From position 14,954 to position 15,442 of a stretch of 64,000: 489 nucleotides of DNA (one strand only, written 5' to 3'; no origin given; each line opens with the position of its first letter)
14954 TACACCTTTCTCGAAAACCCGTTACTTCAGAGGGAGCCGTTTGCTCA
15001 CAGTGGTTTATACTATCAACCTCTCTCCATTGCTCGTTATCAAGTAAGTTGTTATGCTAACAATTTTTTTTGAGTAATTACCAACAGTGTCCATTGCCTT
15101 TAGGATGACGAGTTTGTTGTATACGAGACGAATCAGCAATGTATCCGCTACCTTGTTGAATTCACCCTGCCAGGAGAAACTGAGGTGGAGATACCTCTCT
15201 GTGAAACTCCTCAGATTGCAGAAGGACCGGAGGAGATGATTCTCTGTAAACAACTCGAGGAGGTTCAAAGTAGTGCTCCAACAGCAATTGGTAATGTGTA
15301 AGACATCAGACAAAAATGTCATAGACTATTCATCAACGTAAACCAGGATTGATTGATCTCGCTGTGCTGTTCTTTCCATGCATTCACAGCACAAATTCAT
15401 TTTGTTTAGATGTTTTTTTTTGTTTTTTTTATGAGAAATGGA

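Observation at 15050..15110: MITE family A terminus supplies the 3-prime splice site of a PARP4 catalytic-domain exon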

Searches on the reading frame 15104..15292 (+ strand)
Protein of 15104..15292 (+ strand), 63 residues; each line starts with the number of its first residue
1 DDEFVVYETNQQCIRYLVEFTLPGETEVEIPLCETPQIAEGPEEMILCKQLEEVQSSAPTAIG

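Call 7: find_homologous_proteins(query=window:15104-15292:+)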
Query seq(63 aa) (63 aa): 3 proteins with E <= 0.001 among 3 candidates.
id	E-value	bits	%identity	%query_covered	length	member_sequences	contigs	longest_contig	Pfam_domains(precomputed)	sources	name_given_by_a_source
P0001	9.2e-21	90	90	79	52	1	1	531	-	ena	-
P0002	4.7e-19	85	59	100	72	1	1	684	-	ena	-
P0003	6.2e-19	84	86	79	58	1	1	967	-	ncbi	-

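Call 10: find_encoding_contigs(protein=P0002, flank=5000)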
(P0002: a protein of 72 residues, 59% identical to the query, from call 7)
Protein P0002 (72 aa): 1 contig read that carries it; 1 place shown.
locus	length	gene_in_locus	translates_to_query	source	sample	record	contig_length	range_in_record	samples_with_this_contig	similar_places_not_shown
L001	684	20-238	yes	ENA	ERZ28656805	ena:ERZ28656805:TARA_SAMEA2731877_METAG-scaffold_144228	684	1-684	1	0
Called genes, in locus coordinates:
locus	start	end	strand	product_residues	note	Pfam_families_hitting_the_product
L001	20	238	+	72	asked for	-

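Call 11: find_encoding_contigs(protein=P0003, flank=5000)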
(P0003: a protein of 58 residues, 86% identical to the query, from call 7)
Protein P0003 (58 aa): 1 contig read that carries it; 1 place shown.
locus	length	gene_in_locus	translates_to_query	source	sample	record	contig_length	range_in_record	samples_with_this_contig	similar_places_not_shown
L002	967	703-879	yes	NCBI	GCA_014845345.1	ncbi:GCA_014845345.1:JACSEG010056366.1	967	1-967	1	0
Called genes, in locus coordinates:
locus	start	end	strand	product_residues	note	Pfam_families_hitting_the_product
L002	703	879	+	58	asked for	-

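Call 12: find_encoding_contigs(protein=P0001, flank=5000)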
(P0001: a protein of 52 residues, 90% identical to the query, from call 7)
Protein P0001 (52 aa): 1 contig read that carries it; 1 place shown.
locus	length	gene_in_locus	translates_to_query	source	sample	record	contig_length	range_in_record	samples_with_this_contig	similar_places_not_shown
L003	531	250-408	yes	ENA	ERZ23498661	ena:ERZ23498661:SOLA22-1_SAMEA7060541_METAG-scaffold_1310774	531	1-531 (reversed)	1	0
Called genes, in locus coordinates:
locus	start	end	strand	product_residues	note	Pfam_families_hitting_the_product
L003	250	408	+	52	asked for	-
